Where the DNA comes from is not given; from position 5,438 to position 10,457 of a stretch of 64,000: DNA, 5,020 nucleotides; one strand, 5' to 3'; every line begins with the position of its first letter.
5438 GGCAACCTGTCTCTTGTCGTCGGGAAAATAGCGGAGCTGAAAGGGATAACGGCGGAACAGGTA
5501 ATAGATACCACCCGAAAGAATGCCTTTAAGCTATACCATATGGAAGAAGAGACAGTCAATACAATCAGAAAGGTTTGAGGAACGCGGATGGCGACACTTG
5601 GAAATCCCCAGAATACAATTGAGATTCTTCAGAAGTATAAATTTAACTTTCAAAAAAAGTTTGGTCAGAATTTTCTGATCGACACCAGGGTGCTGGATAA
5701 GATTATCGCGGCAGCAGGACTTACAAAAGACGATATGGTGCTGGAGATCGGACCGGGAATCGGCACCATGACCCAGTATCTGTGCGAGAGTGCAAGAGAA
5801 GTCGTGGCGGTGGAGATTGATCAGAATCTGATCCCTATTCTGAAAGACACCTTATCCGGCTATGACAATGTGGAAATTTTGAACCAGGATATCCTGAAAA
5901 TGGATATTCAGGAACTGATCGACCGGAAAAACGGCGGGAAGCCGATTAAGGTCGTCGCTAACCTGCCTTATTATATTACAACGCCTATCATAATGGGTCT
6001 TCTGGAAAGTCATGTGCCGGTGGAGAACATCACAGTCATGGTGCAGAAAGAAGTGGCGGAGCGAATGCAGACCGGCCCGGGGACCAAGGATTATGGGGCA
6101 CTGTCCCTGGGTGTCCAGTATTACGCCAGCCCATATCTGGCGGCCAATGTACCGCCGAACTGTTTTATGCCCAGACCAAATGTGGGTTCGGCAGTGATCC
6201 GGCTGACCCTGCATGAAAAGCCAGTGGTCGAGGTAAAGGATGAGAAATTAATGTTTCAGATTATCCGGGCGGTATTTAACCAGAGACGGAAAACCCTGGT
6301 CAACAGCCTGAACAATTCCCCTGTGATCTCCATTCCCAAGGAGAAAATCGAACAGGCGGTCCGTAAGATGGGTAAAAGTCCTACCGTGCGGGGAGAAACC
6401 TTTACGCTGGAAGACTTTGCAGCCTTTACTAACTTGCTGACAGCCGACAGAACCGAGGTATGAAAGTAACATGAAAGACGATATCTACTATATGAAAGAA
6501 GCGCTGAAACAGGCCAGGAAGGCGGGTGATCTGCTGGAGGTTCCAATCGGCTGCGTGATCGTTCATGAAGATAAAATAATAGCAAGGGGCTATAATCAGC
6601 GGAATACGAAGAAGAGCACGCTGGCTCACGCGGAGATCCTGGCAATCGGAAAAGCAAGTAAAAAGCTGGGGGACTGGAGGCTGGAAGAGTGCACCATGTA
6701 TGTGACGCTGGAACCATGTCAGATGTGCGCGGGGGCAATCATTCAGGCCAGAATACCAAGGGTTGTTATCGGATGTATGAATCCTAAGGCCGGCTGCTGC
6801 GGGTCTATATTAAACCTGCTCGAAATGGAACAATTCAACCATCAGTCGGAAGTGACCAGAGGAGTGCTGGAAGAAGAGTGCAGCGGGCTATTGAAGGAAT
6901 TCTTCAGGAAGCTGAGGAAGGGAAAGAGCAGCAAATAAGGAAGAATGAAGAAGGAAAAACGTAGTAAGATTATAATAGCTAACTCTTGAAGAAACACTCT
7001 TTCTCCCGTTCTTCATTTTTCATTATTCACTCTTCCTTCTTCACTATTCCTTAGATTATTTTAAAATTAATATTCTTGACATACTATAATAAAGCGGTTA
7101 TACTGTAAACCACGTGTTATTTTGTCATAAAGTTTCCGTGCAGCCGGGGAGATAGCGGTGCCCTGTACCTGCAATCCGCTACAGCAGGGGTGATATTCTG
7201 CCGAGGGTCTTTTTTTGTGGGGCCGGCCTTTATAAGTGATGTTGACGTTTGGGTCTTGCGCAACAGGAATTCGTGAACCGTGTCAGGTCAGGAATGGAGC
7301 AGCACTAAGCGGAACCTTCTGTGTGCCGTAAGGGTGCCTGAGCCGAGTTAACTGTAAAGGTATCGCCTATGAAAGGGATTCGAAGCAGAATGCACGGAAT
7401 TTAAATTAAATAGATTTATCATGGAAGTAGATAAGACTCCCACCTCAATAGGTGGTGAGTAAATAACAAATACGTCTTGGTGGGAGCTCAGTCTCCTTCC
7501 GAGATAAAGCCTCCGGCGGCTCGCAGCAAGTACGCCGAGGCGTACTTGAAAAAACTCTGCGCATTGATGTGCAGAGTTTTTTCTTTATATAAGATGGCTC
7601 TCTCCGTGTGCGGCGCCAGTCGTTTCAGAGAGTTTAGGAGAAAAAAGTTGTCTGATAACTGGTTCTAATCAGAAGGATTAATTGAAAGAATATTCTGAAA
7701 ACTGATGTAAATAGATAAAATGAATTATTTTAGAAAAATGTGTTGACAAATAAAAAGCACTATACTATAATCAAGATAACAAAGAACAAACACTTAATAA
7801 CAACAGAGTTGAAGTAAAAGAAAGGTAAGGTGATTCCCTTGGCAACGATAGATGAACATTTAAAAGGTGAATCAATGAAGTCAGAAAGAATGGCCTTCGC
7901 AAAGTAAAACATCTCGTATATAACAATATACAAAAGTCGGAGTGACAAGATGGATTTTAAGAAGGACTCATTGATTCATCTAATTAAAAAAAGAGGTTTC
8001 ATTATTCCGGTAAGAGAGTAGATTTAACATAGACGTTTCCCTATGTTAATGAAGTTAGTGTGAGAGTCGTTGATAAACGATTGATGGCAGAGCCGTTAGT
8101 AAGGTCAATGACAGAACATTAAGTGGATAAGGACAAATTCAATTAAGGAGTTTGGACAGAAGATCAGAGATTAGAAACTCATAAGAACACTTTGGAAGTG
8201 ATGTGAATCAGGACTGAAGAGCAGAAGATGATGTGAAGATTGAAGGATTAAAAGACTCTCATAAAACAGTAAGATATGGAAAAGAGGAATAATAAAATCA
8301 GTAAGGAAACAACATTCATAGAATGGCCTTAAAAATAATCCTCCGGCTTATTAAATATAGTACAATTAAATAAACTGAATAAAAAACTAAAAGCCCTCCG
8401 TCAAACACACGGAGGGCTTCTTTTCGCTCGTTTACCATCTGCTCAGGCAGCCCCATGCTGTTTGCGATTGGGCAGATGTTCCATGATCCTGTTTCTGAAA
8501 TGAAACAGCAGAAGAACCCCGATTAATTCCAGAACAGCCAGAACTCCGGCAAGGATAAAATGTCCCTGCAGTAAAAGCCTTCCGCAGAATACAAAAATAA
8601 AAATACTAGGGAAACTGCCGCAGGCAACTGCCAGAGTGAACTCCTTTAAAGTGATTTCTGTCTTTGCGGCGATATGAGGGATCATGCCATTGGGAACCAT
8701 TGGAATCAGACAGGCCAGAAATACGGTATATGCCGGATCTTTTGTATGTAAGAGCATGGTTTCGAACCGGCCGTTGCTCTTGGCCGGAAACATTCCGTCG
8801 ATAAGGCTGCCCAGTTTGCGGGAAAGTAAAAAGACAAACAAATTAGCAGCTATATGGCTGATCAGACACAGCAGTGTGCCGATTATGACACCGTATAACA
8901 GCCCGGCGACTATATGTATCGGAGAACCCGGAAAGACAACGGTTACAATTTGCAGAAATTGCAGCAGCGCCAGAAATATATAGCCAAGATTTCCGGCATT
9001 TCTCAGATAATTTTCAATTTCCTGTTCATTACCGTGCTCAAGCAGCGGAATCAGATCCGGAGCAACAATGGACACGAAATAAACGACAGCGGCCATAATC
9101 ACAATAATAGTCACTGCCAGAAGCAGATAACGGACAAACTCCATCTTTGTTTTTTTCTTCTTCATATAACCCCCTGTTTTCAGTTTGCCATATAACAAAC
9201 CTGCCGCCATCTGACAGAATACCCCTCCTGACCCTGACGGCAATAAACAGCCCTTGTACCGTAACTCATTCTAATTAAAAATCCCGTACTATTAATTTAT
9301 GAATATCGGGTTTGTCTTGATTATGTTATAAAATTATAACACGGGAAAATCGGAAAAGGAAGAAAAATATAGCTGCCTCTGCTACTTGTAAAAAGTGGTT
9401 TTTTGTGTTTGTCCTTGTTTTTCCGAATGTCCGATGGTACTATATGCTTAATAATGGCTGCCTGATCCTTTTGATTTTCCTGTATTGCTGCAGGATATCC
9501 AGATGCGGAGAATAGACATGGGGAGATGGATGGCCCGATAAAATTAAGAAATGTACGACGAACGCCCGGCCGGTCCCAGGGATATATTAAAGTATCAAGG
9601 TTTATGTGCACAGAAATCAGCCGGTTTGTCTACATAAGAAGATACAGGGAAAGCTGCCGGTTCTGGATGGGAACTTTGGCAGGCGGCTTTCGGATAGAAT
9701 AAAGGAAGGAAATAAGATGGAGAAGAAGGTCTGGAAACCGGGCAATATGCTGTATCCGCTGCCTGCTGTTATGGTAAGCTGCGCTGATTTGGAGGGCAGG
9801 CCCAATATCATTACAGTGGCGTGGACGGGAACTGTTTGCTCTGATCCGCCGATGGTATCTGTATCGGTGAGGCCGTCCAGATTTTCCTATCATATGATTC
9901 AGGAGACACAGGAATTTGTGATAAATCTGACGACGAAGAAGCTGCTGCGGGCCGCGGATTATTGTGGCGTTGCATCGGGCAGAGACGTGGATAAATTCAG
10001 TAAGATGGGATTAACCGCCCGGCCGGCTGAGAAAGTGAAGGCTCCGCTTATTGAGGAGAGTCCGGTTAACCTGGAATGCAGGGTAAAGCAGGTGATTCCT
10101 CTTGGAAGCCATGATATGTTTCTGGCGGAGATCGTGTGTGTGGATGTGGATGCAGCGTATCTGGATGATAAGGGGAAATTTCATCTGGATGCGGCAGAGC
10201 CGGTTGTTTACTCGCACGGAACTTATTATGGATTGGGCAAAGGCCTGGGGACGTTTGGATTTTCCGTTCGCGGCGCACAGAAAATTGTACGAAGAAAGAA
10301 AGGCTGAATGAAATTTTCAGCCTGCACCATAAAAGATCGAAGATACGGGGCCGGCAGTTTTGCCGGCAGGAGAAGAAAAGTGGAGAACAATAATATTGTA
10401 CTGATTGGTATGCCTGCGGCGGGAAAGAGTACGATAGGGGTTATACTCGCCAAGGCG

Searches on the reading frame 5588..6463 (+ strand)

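Call 57: search_protein_families(library=ncbifam, proteins=[window:5588-6463:+], max_evalue=0.00001)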
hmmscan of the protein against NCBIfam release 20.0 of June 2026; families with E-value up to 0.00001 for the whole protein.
window:5588-6463:+ (291 aa): 21 families
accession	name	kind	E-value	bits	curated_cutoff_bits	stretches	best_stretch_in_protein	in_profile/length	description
TIGR00755.1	ksgA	equivalog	3e-80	269.2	171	1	19-283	1-255/256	16S rRNA (adenine(1518)-N(6)/adenine(1519)-N(6))-dimethyltransferase RsmA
NF000499.2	Erm23S_rRNA_broad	equivalog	2.3e-48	164.7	212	1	26-279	2-239/244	23S ribosomal RNA methyltransferase Erm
NF011486.0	PRK14896.1-1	equivalog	4.8e-45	153.8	450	1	23-283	24-275/284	16S ribosomal RNA methyltransferase A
NF000337.1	erm_SHROVE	exception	2e-28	99.4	320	1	22-260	3-226/248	ErmE/ErmH/ErmO/ErmR family 23S rRNA (adenine(2058)-N(6))-methyltransferase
NF000412.1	Erm43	exception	1e-22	80.8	500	1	22-237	5-206/243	23S rRNA (adenine(2058)-N(6))-methyltransferase Erm(43)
NF012222.1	erm_A_23S_MT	exception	1e-21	77.6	475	1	24-236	7-205/243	23S rRNA (adenine(2058)-N(6))-methyltransferase Erm(A)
NF012219.1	erm_C_23S_MT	exception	1.3e-21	77.3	530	1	24-243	7-214/244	23S rRNA (adenine(2058)-N(6))-methyltransferase Erm(C)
NF042988.1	Erm46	exception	1.3e-20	73.8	503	1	23-242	9-213/255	23S rRNA (adenine(2058)-N(6))-methyltransferase Erm(46)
NF012220.1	erm_B_23S_MT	exception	7.3e-20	71.5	525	1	22-228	4-196/245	23S rRNA (adenine(2058)-N(6))-methyltransferase Erm(B)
NF042938.1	Erm55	exception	1e-19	70.6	525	1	23-241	9-212/270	23S rRNA (adenine(2058)-N(6))-methyltransferase Erm(55)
NF000411.1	Erm45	exception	3.2e-19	69.7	525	1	20-234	2-203/245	23S rRNA (adenine(2058)-N(6))-methyltransferase Erm(45)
NF012218.0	erm_38_23S_MT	exception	9.2e-19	67.6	800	1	23-246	9-225/386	23S rRNA (adenine(2058)-N(6))-methyltransferase Erm(38)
NF000077.1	Erm42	exception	8.4e-18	64.6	600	1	19-171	12-155/303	23S rRNA (adenine(2058)-N(6))-methyltransferase Erm(42)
NF045543.1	erm_G_23S_MT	exception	3.8e-17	62.9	515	1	24-215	7-183/244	23S rRNA (adenine(2058)-N(6))-methyltransferase Erm(G)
NF012223.0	erm_F_23S_MT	exception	5.2e-16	58.8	575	1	25-207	11-183/266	23S rRNA (adenine(2058)-N(6))-methyltransferase Erm(F)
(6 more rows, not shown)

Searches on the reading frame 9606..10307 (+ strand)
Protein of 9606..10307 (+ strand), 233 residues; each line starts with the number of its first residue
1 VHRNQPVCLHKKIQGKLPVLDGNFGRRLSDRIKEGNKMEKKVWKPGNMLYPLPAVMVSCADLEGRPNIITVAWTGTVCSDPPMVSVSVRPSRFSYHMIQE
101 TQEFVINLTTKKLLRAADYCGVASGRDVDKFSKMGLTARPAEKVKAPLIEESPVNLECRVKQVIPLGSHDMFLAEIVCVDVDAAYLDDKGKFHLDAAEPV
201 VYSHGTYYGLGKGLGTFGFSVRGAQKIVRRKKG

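Call 57: search_protein_families(library=ncbifam, proteins=[window:9606-10307:+], max_evalue=0.00001)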
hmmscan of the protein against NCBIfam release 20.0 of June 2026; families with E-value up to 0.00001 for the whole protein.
window:9606-10307:+ (233 aa): 2 families
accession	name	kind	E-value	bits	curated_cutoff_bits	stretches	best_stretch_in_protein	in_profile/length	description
NF045733.1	StyMonoxStyB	equivalog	7.1e-08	32.5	200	1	55-180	16-132/150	styrene monooxygenase NADH-dependent flavin reductase subunit StyB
TIGR03615.1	RutF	equivalog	1.1e-07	32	254.75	1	71-181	33-139/156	NADH-dependent FMN reductase RutF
